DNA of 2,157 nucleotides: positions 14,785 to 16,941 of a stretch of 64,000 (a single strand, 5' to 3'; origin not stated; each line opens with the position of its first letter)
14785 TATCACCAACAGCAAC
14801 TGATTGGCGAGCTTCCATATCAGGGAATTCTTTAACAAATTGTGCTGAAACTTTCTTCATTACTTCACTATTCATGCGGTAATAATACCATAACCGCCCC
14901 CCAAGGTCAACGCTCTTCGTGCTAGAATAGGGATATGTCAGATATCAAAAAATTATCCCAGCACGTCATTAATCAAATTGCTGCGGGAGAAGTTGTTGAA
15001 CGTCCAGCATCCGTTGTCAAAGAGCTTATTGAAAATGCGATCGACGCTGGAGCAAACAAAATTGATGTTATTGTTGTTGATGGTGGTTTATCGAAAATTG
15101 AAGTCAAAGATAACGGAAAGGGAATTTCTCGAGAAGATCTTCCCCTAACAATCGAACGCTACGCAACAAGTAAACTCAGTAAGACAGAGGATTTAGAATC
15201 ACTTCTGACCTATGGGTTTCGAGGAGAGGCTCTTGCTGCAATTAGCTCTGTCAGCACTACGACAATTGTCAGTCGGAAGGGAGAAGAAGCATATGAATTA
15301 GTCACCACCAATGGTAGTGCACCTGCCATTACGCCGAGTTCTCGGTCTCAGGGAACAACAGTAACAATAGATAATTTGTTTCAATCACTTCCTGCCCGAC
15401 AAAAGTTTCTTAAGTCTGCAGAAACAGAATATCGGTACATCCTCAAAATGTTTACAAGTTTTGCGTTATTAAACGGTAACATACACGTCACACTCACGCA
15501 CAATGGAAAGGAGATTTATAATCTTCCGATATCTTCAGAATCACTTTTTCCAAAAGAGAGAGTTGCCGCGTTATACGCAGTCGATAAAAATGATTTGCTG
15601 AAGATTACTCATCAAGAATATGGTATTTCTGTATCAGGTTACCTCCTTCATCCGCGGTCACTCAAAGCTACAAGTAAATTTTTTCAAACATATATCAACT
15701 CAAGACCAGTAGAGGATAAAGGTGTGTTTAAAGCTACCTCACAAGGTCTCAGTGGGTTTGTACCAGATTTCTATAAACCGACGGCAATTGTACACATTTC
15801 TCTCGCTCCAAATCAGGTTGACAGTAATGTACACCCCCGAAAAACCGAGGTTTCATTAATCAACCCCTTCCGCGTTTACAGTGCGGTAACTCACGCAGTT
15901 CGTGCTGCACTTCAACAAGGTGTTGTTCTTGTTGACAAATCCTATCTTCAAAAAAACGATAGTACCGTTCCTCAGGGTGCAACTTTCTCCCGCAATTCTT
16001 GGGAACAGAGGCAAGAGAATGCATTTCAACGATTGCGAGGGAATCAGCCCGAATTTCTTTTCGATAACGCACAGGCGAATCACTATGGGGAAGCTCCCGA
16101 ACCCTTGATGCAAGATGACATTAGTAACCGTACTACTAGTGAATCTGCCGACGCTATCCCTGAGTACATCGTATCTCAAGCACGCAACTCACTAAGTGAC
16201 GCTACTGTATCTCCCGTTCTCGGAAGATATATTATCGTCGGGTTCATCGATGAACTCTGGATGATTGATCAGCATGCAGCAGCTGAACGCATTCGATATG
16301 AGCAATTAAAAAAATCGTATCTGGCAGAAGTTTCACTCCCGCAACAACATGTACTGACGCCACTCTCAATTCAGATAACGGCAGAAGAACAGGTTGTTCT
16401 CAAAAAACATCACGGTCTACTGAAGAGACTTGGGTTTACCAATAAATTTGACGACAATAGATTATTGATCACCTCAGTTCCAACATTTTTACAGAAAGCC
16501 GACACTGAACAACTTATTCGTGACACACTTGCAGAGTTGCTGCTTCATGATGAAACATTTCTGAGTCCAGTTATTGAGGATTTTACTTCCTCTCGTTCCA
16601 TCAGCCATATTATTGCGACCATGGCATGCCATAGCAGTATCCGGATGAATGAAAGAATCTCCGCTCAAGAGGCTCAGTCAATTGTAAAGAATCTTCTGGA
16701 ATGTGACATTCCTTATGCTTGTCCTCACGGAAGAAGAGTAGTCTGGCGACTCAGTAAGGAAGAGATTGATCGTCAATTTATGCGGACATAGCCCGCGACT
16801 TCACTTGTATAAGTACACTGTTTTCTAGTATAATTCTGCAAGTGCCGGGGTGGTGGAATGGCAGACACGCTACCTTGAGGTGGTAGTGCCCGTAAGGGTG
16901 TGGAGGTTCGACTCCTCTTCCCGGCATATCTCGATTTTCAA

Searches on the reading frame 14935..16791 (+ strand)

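Call 68: search_protein_families(library=pfam, proteins=[window:14935-16791:+], max_evalue=0.001)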
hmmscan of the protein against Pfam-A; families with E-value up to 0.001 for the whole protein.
window:14935-16791:+ (618 aa): 4 families
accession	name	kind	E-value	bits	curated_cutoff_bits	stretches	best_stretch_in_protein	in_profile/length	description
PF08676.16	MutL_C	-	6.5e-32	110.6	25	1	429-574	5-141/142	MutL C terminal dimerisation domain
PF01119.25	DNA_mis_repair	-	2.7e-21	75.8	26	1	219-326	11-118/119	DNA mismatch repair protein, C-terminal domain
PF13589.12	HATPase_c_3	-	5e-14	52.9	25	1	25-118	4-97/137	Histidine kinase-, DNA gyrase B-, and HSP90-like ATPase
PF02518.31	HATPase_c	-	2.1e-09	38.2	26.4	1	22-84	4-64/111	Histidine kinase-, DNA gyrase B-, and HSP90-like ATPase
